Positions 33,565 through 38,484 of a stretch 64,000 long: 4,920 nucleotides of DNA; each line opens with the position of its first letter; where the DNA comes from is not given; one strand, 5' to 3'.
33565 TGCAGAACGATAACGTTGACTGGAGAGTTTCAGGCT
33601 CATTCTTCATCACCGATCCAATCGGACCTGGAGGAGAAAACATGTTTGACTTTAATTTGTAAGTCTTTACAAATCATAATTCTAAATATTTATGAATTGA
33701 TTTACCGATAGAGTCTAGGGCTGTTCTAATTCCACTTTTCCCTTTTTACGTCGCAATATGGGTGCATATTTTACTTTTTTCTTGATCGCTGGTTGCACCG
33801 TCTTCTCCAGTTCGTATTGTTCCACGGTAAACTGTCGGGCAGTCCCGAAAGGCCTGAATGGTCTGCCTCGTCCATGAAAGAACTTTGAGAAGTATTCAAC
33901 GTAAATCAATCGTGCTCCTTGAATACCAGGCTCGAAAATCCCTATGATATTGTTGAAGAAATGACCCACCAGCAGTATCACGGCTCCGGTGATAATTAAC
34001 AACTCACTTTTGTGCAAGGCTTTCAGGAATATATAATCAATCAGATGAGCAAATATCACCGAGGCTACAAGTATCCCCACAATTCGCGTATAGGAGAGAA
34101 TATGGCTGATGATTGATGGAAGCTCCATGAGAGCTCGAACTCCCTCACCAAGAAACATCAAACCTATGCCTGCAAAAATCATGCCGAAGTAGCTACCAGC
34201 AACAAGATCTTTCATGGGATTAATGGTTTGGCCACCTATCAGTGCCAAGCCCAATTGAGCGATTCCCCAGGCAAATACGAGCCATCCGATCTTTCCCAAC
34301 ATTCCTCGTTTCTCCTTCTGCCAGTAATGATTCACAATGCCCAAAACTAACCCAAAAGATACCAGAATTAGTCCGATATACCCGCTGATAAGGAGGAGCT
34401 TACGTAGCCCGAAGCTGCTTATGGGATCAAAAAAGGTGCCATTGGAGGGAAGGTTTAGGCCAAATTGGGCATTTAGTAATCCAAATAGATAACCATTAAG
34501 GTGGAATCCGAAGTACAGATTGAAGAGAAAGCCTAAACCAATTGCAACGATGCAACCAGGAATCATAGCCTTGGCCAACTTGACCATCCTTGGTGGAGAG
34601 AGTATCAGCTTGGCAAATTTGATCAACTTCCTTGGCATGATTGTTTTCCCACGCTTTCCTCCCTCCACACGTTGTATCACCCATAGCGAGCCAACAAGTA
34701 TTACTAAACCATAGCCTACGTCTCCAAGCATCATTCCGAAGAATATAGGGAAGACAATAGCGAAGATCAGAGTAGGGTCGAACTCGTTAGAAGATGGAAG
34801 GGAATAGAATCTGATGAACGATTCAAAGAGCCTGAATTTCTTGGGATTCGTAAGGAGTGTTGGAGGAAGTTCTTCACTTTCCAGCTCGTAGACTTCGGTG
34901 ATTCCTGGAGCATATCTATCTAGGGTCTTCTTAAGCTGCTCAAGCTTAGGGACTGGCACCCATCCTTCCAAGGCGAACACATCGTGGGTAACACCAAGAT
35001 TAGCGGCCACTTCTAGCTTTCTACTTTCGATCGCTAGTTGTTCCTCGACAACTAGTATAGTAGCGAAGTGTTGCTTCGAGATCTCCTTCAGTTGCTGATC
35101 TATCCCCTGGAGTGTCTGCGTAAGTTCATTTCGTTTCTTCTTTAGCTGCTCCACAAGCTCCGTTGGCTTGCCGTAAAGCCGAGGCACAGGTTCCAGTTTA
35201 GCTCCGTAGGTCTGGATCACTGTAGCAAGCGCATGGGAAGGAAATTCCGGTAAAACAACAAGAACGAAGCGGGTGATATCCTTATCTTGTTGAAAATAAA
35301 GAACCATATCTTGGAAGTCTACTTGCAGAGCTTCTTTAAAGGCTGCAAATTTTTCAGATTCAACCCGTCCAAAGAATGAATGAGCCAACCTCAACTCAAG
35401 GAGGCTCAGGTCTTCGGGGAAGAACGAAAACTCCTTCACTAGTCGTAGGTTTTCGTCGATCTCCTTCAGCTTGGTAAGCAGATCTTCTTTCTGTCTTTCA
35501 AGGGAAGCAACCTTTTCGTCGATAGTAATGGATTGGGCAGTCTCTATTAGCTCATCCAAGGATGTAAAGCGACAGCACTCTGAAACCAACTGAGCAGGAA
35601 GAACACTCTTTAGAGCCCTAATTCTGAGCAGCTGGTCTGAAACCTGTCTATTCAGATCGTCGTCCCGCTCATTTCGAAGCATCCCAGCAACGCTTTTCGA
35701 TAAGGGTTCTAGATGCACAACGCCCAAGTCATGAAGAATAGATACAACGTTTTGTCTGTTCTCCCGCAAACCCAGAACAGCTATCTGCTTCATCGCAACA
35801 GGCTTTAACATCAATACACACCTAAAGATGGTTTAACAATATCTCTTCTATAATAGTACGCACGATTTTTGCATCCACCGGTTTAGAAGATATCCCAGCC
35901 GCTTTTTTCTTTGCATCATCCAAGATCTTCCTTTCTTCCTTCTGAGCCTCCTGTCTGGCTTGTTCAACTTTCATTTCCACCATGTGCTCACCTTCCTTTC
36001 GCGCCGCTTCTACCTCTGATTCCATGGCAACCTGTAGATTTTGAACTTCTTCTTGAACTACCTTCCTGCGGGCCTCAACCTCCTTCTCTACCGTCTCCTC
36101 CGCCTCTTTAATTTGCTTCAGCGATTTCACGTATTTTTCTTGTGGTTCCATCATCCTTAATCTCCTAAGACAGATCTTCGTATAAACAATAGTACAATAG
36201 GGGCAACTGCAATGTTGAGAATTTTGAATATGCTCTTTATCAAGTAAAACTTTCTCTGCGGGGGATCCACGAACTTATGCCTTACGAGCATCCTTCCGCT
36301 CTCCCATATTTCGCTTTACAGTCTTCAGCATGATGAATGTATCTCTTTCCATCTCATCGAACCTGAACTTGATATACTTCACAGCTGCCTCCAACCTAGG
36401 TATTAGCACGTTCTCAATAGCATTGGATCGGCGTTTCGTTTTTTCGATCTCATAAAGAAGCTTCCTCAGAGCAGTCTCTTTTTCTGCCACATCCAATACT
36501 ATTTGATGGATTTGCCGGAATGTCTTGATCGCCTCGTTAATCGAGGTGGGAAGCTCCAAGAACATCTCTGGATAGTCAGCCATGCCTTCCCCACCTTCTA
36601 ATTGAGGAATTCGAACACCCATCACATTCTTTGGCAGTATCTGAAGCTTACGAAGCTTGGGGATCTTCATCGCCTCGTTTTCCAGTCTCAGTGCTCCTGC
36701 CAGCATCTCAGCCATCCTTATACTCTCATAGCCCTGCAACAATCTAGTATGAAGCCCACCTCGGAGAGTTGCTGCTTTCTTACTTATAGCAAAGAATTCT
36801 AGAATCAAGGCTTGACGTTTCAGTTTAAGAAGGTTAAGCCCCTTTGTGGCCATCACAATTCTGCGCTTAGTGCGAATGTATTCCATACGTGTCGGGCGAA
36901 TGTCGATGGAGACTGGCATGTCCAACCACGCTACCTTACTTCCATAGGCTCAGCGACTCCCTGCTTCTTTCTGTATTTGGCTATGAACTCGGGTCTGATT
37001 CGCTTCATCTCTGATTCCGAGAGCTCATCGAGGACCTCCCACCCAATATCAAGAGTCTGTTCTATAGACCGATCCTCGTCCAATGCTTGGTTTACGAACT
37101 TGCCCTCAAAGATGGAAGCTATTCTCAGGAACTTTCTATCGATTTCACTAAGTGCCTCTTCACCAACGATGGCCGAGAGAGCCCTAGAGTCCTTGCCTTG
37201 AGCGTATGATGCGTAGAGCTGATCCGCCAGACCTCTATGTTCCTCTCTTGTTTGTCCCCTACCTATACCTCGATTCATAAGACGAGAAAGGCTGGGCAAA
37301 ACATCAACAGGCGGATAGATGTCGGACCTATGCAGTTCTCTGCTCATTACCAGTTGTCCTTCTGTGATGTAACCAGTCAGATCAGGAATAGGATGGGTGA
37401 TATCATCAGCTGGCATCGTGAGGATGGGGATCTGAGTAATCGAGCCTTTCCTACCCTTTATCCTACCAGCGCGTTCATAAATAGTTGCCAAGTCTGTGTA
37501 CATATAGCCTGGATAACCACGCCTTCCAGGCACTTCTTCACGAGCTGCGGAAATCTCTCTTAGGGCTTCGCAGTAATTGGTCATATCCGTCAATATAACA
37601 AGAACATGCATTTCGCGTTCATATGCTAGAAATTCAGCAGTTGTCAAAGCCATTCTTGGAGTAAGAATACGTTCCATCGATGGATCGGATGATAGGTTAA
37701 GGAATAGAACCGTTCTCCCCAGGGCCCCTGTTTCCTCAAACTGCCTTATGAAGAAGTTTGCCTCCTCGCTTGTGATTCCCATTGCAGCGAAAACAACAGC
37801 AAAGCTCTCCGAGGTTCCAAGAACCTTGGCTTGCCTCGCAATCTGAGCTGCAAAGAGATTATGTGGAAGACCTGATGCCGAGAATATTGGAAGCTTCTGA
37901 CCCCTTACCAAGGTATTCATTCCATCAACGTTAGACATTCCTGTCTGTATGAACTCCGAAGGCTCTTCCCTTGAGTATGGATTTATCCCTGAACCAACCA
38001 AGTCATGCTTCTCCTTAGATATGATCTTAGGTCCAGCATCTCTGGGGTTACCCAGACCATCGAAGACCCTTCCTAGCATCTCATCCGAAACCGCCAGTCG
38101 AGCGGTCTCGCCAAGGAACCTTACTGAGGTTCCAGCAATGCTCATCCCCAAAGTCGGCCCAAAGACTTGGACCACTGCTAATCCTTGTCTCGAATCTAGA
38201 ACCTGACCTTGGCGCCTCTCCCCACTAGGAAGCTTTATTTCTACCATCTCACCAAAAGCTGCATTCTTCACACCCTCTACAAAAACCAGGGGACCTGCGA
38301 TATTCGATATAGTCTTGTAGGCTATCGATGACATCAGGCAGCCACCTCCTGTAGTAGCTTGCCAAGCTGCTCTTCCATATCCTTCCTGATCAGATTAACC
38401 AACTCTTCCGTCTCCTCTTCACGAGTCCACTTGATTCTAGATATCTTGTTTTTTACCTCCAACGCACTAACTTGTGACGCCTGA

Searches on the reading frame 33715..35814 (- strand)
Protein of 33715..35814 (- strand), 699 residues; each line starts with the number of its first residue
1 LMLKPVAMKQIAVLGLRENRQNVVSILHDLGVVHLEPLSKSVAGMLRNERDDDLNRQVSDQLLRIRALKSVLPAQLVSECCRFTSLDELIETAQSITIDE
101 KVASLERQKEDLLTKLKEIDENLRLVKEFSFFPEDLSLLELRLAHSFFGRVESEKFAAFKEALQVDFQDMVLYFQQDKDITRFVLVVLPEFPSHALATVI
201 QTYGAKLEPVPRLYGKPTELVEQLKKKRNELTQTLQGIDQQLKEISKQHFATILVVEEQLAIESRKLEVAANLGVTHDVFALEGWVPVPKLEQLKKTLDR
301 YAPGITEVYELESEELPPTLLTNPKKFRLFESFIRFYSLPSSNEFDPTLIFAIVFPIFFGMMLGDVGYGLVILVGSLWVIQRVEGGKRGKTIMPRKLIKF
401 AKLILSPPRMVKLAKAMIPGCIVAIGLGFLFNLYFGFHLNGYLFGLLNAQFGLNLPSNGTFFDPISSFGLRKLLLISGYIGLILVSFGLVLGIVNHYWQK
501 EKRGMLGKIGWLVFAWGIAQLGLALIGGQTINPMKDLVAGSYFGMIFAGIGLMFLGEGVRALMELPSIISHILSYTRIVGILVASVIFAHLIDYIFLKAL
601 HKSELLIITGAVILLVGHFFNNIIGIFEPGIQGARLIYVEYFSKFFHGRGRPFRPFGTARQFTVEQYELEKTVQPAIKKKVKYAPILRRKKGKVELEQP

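Call 40: search_protein_families(library=pfam, proteins=[window:33715-35814:-], max_evalue=0.001)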
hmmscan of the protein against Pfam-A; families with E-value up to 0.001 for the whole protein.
window:33715-35814:- (699 aa): 1 family
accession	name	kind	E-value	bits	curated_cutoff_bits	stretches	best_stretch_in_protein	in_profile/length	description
PF01496.24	V_ATPase_I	-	8.5e-24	84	30.7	1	179-382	206-416/815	V-type ATPase 116kDa subunit family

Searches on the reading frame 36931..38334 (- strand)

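Call 41: search_protein_families(library=pfam, proteins=[window:36931-38334:-], max_evalue=0.001)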
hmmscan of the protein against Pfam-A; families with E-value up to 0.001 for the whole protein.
window:36931-38334:- (467 aa): 4 families
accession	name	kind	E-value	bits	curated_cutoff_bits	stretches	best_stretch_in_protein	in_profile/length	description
PF00006.31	ATP-synt_ab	-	2.1e-78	263.2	29.5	1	132-350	1-213/213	ATP synthase alpha/beta family, nucleotide-binding domain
PF22919.1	ATP-synt_VA_C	-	3e-28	98.3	24.7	1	356-454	2-100/101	C-terminal domain of V and A type ATP synthase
PF02874.29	ATP-synt_ab_N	-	1.8e-12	48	20.9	1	9-75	1-69/69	ATP synthase alpha/beta family, beta-barrel domain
PF09378.16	HAS-barrel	-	1.9e-05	25.1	25.2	1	8-76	7-87/90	HAS barrel domain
